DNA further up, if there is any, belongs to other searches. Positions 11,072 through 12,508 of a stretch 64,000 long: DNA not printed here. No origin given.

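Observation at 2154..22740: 20-kb single-strand anaerobic purine/nucleoside catabolic supercluster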

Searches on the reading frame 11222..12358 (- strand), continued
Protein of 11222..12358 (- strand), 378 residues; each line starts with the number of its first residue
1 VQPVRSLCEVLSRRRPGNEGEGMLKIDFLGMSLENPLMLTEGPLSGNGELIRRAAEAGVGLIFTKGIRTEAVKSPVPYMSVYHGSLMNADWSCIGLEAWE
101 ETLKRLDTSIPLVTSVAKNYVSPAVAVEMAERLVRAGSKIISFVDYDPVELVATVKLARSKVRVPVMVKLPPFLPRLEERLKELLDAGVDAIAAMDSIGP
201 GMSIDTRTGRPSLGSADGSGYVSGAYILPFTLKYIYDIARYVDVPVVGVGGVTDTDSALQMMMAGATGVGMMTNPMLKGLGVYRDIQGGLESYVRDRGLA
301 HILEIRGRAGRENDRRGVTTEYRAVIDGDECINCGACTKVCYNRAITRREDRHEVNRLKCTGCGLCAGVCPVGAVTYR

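Call 59: search_protein_families(library=ncbifam, proteins=[L035:14734-16206:+, L035:11861-14476:+, L035:9992-11260:+, L013:12697-13593:+, L010:17132-18640:-, L010:14280-14981:+, L010:14997-15758:+, L010:15842-16579:+, L010:20223-21095:+, L003:15863-17029:+], max_evalue=1e-20)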
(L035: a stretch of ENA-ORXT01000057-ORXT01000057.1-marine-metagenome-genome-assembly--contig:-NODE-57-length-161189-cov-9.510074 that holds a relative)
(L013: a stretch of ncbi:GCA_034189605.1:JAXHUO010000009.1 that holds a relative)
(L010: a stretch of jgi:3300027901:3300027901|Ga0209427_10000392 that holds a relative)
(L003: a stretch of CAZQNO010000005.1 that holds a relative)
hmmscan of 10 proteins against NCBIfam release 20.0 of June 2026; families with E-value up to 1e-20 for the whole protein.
L035:14734-16206:+ (490 aa): 16 families
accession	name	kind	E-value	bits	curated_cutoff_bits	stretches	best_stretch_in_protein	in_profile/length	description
NF005540.0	PRK07203.1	equivalog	7.6e-162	539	444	1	46-488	2-443/444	putative aminohydrolase SsnA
TIGR03314.1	Se_ssnA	subfamily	6.5e-152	506.4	455.5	1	46-487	1-441/441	putative selenium metabolism protein SsnA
NF004701.0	PRK06038.1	equivalog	7.5e-77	258.8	609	1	43-486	3-429/432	N-ethylammeline chlorohydrolase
NF005557.0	PRK07228.1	equivalog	4.3e-67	226.7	522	1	46-486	3-440/445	5'-deoxyadenosine deaminase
NF006252.0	PRK08393.1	equivalog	1.1e-64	219.1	617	1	46-479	3-419/424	N-ethylammeline chlorohydrolase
NF006549.0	PRK09045.1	equivalog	2e-58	198.1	540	1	42-483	6-439/444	TRZ/ATZ family hydrolase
NF006055.0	PRK08203.1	equivalog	5.5e-58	196.6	532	1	44-485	5-452/455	8-oxoguanine deaminase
NF004995.0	PRK06380.1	subfamily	1.6e-44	152.6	567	1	46-473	3-413/418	metal-dependent hydrolase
NF012037.0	PRK15493.1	equivalog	2.8e-44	151.6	779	1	49-476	6-426/435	bifunctional S-methyl-5'-thioadenosine deaminase/S-adenosylhomocysteine deaminase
NF006056.0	PRK08204.1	subfamily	1.7e-38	132.5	391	1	46-486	5-443/449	hypothetical protein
NF005211.0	PRK06687.1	equivalog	5e-38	131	703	1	52-468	8-418/419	TRZ/ATZ family protein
NF009059.0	PRK12393.1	equivalog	6.7e-38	130.6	543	1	243-484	215-456/460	amidohydrolase family protein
NF004801.0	PRK06151.1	subfamily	1.2e-33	116.7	416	1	47-485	5-464/491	chlorohydrolase family protein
NF006679.0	PRK09228.1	subfamily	4.7e-30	104.7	351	1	59-424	25-387/433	guanine deaminase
NF006681.0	PRK09229.1-2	equivalog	9.3e-30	103.7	362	1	60-471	16-437/451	formimidoylglutamate deiminase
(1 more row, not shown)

L035:11861-14476:+ (871 aa): 19 families
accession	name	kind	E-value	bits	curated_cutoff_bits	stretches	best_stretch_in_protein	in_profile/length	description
TIGR03311.1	Se_dep_XDH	equivalog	7.8e-278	924.1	830.45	1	13-863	3-842/848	selenium-dependent xanthine dehydrogenase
TIGR03196.1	pucD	equivalog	3e-133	445.9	783.65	1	187-698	15-543/763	xanthine dehydrogenase subunit D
NF045668.1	pterin_aldehy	equivalog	2.1e-130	436.4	1100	1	12-863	4-896/905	molybdopterin-dependent aldehyde oxidoreductase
NF043082.1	XdhA_XDHase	equivalog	2.6e-102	343.3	780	2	175-697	1-545/758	xanthine dehydrogenase subunit XdhA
NF007426.0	PRK09970.1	equivalog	6.1e-101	338.7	916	2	174-698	5-549/761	xanthine dehydrogenase molybdenum-binding subunit XdhA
TIGR03194.1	4hydrxCoA_A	equivalog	2.6e-92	310.5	994.55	2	187-700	9-532/746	4-hydroxybenzoyl-CoA reductase subunit alpha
TIGR02965.1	xanthine_xdhB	equivalog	1.5e-80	271.3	849.5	1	176-699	2-534/758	xanthine dehydrogenase molybdopterin binding subunit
TIGR03313.1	Se_sel_red_Mo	hypoth_equivalog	2.6e-72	243.9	1101.9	2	13-316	1-313/951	molybdopterin-dependent oxidoreductase Mo/Fe-S-binding subunit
NF041018.1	glyceraldDH_alpha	equivalog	2.3e-68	231.3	790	1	175-863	3-736/741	glyceraldehyde dehydrogenase subunit alpha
NF040766.1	CODH_aero_grp5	exception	2.1e-61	208.1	950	1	175-560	5-402/785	aerobic carbon-monoxide dehydrogenase large subunit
TIGR02969.1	mam_aldehyde_ox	subfamily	1.7e-51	174.9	1912.3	1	190-714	591-1114/1330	aldehyde oxidase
TIGR02416.1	CO_dehy_Mo_lg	equivalog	1.2e-48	165.9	991.15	1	188-694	6-557/770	aerobic carbon-monoxide dehydrogenase large subunit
NF041671.1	peri_hyde_PaoC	equivalog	2.2e-48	165.2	1180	1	176-699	19-535/735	aldehyde oxidoreductase molybdenum-binding subunit PaoC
TIGR03193.1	4hydroxCoAred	equivalog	5.1e-35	120.6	257.8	1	11-157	2-148/148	4-hydroxybenzoyl-CoA reductase subunit gamma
NF041020.1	glyceraldDH_gamma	equivalog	1.4e-34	119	290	1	7-161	9-163/164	glyceraldehyde dehydrogenase subunit gamma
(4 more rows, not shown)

L035:9992-11260:+ (422 aa): 7 families
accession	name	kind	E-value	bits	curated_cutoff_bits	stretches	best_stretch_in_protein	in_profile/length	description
NF005574.0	PRK07259.1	equivalog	9.8e-47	159.3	269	1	161-320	147-301/304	dihydroorotate dehydrogenase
TIGR01037.2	pyrD_sub1_fam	subfamily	2.9e-46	157.9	270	1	4-320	1-298/300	dihydroorotate dehydrogenase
NF006183.0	PRK08318.1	equivalog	2.9e-43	148.2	335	1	1-394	1-401/422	NAD-dependent dihydropyrimidine dehydrogenase subunit PreA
NF041011.1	dihydoor_dh_Arch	equivalog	7e-30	104.1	330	1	7-322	2-288/289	dihydroorotate dehydrogenase PyrD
NF005741.0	PRK07565.1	subfamily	1.7e-25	89.8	303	1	162-319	154-304/335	dihydroorotate dehydrogenase-like protein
NF002702.0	PRK02506.1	equivalog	7.9e-25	87.6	301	1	1-319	1-307/313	dihydroorotate oxidase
TIGR01036.1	pyrD_sub2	equivalog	4.2e-21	75.1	200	0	163-319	202-352/356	dihydroorotate dehydrogenase (quinone)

L013:12697-13593:+ (298 aa): 6 families
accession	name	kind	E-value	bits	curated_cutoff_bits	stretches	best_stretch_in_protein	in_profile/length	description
TIGR01505.1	tartro_sem_red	equivalog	3.3e-109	364.6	340.75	1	6-295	2-291/291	2-hydroxy-3-oxopropionate reductase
NF008592.0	PRK11559.1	equivalog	1.7e-104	349.3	397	1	5-295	4-294/296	2-hydroxy-3-oxopropionate reductase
NF011633.0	PRK15059.1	equivalog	1.3e-95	319.9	451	1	6-290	3-286/292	2-hydroxy-3-oxopropionate reductase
TIGR01692.1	HIBADH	equivalog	4.3e-64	216.6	291.6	1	8-286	1-286/288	3-hydroxyisobutyrate dehydrogenase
NF012005.0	PRK15461.1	equivalog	1.5e-50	172.1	348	1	5-294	3-293/298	sulfolactaldehyde 3-reductase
NF043037.1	ThreonDh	equivalog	1.6e-49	168.9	350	1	4-292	3-289/297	L-threonate dehydrogenase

L010:17132-18640:- (502 aa): 37 families (the best 25 are shown)
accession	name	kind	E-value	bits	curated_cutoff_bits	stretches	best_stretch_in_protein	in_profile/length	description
TIGR01722.1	MMSDH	subfamily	5.1e-149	497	448.5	1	15-501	2-477/477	CoA-acylating methylmalonate-semialdehyde dehydrogenase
NF042993.1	AlphKGSA_gudD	equivalog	4.2e-102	342.3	770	1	14-498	4-479/481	alpha-ketoglutaric semialdehyde dehydrogenase GucD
NF052305.1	DioxValDhHalo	equivalog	1.8e-98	330.5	750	1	14-500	5-482/483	2,5-dioxovalerate dehydrogenase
TIGR01804.1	BADH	equivalog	7.6e-94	314.8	668.6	1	17-480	1-454/467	betaine-aldehyde dehydrogenase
NF009725.0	PRK13252.1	equivalog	4.1e-91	305.8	593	1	13-497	6-477/488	betaine-aldehyde dehydrogenase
TIGR02299.1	HpaE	equivalog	8e-88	295.1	638.35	1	15-497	2-474/488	5-carboxymethyl-2-hydroxymuconate semialdehyde dehydrogenase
NF045735.1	PaDhStyDPseudo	equivalog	1.7e-84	284.2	850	1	16-498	5-480/483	phenylacetaldehyde dehydrogenase StyD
NF045736.1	PaDhStyDRhodo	equivalog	5.2e-81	272.6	800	1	16-497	5-475/479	phenylacetaldehyde dehydrogenase StyD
NF010000.0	PRK13473.1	subfamily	3.2e-80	270.1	615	1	14-478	3-453/475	aminobutyraldehyde dehydrogenase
TIGR01780.1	SSADH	subfamily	1.5e-79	268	646.35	1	32-479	1-434/448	succinate-semialdehyde dehydrogenase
TIGR03216.1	OH_muco_semi_DH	equivalog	7.5e-78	262.3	693.25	1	14-497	1-477/481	2-hydroxymuconic semialdehyde dehydrogenase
NF006916.0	PRK09407.1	equivalog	3.5e-77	260.2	521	1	22-501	28-495/526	succinic semialdehyde dehydrogenase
NF002852.0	PRK03137.1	subfamily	1.7e-76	258.1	648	1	17-500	40-513/514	L-glutamate gamma-semialdehyde dehydrogenase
TIGR01237.1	D1pyr5carbox2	equivalog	3.4e-73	247.2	659.65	1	15-499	34-509/511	L-glutamate gamma-semialdehyde dehydrogenase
NF008415.0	PRK11241.1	equivalog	1.1e-71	242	828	1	13-478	10-461/482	NADP-dependent succinate-semialdehyde dehydrogenase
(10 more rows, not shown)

L010:14280-14981:+ (233 aa): 175 families (the best 25 are shown)
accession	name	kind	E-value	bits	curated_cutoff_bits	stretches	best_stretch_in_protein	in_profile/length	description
NF005672.0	PRK07454.1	equivalog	3.3e-56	190.2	234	1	6-223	7-226/241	SDR family oxidoreductase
NF005559.1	PRK07231.1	subfamily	2.3e-53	181.2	215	1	4-230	3-241/249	glucose 1-dehydrogenase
NF005594.0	PRK07326.1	equivalog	2.9e-51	174.3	271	1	3-223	4-221/237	SDR family oxidoreductase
NF005495.0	PRK07109.1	subfamily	2.8e-49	168.2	264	1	5-223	8-233/334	SDR family oxidoreductase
NF004818.0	PRK06172.1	equivalog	3.7e-48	164.1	336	1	2-196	4-199/253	SDR family oxidoreductase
NF004198.0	PRK05653.1-3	equivalog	4.8e-47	160.5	296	1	4-231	6-241/248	3-oxoacyl-ACP reductase FabG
NF005806.0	PRK07666.1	equivalog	5.8e-47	160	286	1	5-216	7-219/239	3-ketoacyl-ACP reductase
NF009466.0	PRK12826.1-2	subfamily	7.8e-47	159.8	222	1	7-231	5-239/248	3-oxoacyl-ACP reductase FabG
TIGR01963.1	PHB_DH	subfamily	1.1e-44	152.6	307.05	1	7-215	3-211/255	3-hydroxybutyrate dehydrogenase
NF009093.0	PRK12429.1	subfamily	1.8e-44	152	258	1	3-215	3-215/259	3-hydroxybutyrate dehydrogenase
NF004825.0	PRK06181.1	equivalog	3.5e-44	151.1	215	1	5-196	6-196/268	SDR family oxidoreductase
TIGR01830.1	3oxo_ACP_reduc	equivalog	4.6e-44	150.9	297.75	1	8-230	1-232/239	3-oxoacyl-[acyl-carrier-protein] reductase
NF009468.0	PRK12826.1-4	equivalog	1.4e-43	149.4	318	1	5-219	7-230/256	SDR family oxidoreductase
NF004791.0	PRK06138.1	equivalog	1.8e-43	148.7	312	1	3-230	3-243/252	SDR family oxidoreductase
NF052558.1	MBtsdlDhBudC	equivalog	2.5e-43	148.5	270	1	7-220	5-225/250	meso-2,3-butanediol dehydrogenase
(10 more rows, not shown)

L010:14997-15758:+ (253 aa): 188 families (the best 25 are shown)
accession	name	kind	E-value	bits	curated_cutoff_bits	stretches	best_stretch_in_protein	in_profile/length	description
NF004791.0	PRK06138.1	equivalog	3.3e-89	298.5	312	1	1-252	1-251/252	SDR family oxidoreductase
NF004818.0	PRK06172.1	equivalog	2.8e-84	282.4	336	1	1-252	3-252/253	SDR family oxidoreductase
NF005559.1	PRK07231.1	subfamily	3.8e-75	252.6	215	1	2-251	1-248/249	glucose 1-dehydrogenase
NF052558.1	MBtsdlDhBudC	equivalog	5.7e-75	252.1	270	1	4-252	2-243/250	meso-2,3-butanediol dehydrogenase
NF005681.0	PRK07478.1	subfamily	2.3e-71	240.2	267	1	2-252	3-251/254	SDR family oxidoreductase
NF004713.0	PRK06057.1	equivalog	2.5e-70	236.9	404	1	2-252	6-251/257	3-oxoacyl-ACP reductase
NF005469.0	PRK07063.1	equivalog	1.5e-68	231.2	306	1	2-252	4-256/260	SDR family oxidoreductase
NF004198.0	PRK05653.1-3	equivalog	1.7e-67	227.5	296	1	3-250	5-246/248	3-oxoacyl-ACP reductase FabG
NF005309.0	PRK06841.1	subfamily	3.4e-67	226.6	286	1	2-251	12-253/255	GolD/DthD family dehydrogenase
NF053701.1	CsHdxCHCADhChcB2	equivalog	2.6e-62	210.5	350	1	3-252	1-244/245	cis-4-hydroxycyclohexanecarboxylate dehydrogenase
TIGR03971.1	SDR_subfam_1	subfamily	3.6e-61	206.9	300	1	3-252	1-270/271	mycofactocin-coupled SDR family oxidoreductase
NF009093.0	PRK12429.1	subfamily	1.2e-60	205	258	1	1-252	1-258/259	3-hydroxybutyrate dehydrogenase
TIGR01830.1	3oxo_ACP_reduc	equivalog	3.1e-59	200.6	297.75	1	8-249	1-237/239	3-oxoacyl-[acyl-carrier-protein] reductase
NF009466.0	PRK12826.1-2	subfamily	3.5e-59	200.3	222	1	6-251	4-245/248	3-oxoacyl-ACP reductase FabG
NF049979.1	AlphHSDSHdhA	equivalog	4e-59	200.2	350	1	3-251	1-247/258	7alpha-hydroxysteroid dehydrogenase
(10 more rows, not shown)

L010:15842-16579:+ (245 aa): 1 family
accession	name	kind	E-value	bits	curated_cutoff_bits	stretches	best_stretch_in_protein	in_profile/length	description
NF006093.0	PRK08245.1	subfamily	5e-22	78.5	208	1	6-210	5-208/240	hypothetical protein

L010:20223-21095:+ (291 aa): 7 families
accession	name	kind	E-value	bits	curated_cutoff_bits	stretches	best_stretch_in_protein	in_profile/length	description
NF005035.0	PRK06450.1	equivalog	2.1e-66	224.1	301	1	3-267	4-252/338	threonine synthase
NF006050.0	PRK08197.1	equivalog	3.2e-58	197.4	303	1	3-284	9-306/406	threonine synthase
NF006205.0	PRK08329.1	equivalog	2e-52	178.3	358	1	2-287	1-272/347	threonine synthase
NF004170.0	PRK05638.1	equivalog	3.1e-50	171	421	1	3-258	2-260/442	threonine synthase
TIGR00260.1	thrC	equivalog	4.4e-35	121.4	167.1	1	48-289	2-256/340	threonine synthase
NF004996.0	PRK06381.1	equivalog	1.7e-29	102.9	266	1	79-273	33-230/319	threonine synthase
NF006094.0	PRK08246.1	subfamily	2.7e-22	79.6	331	1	75-230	32-189/310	serine/threonine dehydratase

L003:15863-17029:+ (388 aa): 21 families
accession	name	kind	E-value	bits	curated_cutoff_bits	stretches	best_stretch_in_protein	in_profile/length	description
NF009555.0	PRK13004.1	equivalog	1.6e-128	429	321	1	2-385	12-394/399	YgeY family selenium metabolism-linked hydrolase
TIGR03526.1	selenium_YgeY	hypoth_equivalog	2.3e-79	267.1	321.5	1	4-381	12-388/395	YgeY family selenium metabolism-linked hydrolase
TIGR01910.1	DapE-ArgE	subfamily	1.1e-52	179.5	217.6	1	8-376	1-371/373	ArgE/DapE family deacylase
NF006365.0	PRK08588.1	subfamily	1.7e-40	139.6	289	1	5-384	7-378/383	succinyl-diaminopimelate desuccinylase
NF006399.0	PRK08651.1-2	equivalog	8.7e-38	130.4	381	1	18-376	21-394/405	succinyl-diaminopimelate desuccinylase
NF005373.0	PRK06915.1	equivalog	1.8e-37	129.3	428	1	51-208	83-242/422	peptidase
TIGR01892.1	AcOrn-deacetyl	equivalog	2.1e-35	122.4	297.7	1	13-375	5-357/365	acetylornithine deacetylase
NF009557.0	PRK13009.1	equivalog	3.1e-35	122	284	1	7-385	5-373/377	succinyl-diaminopimelate desuccinylase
TIGR01900.1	dapE-gram_pos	equivalog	1e-34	120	304.2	1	5-276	3-275/351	succinyl-diaminopimelate desuccinylase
NF005710.0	PRK07522.1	subfamily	1.6e-34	119.8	412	1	46-377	54-379/391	acetylornithine deacetylase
NF005306.0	PRK06837.1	subfamily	8.5e-34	117.1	376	1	46-276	81-322/427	ArgE/DapE family deacylase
NF006400.0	PRK08651.1-3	equivalog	5.2e-31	107.8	374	1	59-384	81-404/410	succinyl-diaminopimelate desuccinylase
NF009558.0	PRK13013.1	equivalog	1.1e-30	106.6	428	1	50-207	75-238/429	acetylornithine deacetylase/succinyl-diaminopimelate desuccinylase family protein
NF003474.0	PRK05111.1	equivalog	7.7e-30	104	460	1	7-208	8-219/383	acetylornithine deacetylase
NF006402.0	PRK08651.1-5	equivalog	2.3e-29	102.5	369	1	26-376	23-357/369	succinyl-diaminopimelate desuccinylase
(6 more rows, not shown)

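Call 74: list_cluster_members(proteins=[P0001])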
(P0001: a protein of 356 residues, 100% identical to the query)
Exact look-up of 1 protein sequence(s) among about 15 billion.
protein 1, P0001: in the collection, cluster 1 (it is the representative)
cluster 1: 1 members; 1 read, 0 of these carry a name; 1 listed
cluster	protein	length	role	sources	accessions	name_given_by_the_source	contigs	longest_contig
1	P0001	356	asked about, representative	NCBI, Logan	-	-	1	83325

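Call 75: list_cluster_members(proteins=[P0064, P0056, P0030, P0114, P0023, P0067, P0070, P0054, P0066, P0042])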
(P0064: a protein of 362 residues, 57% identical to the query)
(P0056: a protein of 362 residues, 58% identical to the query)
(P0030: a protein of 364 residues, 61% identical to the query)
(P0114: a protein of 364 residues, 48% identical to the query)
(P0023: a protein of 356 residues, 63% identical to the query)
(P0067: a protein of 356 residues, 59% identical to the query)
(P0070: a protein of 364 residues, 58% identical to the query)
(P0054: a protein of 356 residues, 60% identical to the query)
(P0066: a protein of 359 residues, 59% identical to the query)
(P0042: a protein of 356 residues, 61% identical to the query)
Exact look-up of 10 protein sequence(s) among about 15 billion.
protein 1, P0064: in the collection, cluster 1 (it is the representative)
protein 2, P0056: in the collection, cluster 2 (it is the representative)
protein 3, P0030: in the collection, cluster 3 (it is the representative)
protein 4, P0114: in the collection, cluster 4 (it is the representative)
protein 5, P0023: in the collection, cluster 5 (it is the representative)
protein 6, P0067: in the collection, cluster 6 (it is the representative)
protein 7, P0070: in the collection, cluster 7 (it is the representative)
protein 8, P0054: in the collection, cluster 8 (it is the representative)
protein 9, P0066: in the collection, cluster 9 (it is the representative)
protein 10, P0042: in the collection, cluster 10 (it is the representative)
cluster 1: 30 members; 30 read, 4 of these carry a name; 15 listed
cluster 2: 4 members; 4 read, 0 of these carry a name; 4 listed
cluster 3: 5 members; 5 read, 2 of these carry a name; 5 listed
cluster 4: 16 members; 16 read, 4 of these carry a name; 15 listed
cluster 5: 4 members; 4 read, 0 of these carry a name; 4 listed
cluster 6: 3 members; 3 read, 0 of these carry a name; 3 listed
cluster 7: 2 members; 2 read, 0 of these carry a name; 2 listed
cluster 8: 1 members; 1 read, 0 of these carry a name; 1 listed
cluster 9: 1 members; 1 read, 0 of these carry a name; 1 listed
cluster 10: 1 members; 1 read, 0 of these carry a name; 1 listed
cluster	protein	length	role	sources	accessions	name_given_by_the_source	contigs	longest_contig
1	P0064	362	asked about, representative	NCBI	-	-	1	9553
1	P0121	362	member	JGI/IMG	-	dihydroorotate dehydrogenase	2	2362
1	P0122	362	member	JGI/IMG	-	dihydroorotate dehydrogenase subfamily 1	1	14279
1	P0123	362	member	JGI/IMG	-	dihydroorotate dehydrogenase/NAD-dependent dihydropyrimidine dehydrogenase PreA subunit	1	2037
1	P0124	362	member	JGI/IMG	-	dihydroorotate dehydrogenase/NAD-dependent dihydropyrimidine dehydrogenase PreA subunit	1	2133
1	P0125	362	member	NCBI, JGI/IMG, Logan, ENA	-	-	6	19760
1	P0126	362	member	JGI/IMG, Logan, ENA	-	-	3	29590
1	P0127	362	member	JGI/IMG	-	-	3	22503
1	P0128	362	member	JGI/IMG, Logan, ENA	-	-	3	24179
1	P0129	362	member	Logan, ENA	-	-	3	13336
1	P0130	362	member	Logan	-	-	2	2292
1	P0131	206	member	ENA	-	-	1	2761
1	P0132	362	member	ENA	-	-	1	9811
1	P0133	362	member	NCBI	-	-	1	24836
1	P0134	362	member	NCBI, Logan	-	-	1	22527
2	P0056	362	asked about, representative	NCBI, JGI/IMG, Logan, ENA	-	-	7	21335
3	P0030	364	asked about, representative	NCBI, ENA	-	-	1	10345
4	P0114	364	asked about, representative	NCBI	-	-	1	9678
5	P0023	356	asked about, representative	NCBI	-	-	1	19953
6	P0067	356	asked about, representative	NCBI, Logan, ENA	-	-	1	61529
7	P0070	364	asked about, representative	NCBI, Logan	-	-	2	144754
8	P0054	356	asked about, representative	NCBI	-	-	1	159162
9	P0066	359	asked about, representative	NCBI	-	-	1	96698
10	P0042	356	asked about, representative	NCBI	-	-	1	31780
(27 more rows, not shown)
